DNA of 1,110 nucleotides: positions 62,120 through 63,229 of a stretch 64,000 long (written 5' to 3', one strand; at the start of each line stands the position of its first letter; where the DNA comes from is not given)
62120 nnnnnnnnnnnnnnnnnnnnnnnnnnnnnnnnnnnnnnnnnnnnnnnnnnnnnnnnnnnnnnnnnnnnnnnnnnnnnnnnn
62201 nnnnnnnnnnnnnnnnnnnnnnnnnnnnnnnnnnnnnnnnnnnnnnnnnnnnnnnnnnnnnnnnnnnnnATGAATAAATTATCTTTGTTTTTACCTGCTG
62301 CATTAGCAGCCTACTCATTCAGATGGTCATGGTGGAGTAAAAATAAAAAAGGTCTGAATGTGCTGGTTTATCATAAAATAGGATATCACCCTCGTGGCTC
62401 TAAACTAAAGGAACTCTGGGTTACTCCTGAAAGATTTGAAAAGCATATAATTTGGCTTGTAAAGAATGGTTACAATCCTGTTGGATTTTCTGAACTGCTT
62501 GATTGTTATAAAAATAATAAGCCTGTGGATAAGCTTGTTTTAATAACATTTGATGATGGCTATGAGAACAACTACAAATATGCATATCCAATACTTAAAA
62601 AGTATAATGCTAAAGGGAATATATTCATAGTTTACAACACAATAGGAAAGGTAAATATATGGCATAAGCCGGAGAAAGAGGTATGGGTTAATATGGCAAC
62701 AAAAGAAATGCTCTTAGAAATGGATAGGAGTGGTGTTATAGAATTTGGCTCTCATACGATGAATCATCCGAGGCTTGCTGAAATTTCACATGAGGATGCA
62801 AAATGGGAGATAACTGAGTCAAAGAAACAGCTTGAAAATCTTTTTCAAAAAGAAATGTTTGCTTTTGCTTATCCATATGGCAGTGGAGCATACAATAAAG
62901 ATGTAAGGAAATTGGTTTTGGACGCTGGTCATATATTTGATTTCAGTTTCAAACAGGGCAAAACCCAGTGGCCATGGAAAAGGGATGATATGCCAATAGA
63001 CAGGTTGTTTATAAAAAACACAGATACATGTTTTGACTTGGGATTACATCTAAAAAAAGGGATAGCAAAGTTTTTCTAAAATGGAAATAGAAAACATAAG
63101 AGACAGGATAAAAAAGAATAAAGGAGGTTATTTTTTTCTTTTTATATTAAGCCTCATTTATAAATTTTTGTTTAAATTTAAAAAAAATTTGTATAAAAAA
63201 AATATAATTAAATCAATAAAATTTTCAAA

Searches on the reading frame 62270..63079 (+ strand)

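Call 74: search_protein_families(library=pfam, proteins=[window:62270-63079:+], max_evalue=0.00001)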
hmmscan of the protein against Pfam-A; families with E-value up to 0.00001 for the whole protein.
window:62270-63079:+ (269 aa): 1 family
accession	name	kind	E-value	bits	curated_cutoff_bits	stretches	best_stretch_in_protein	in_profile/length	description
PF01522.26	Polysacc_deac_1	-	2.9e-27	95.5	23.1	1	84-220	3-120/124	Polysaccharide deacetylase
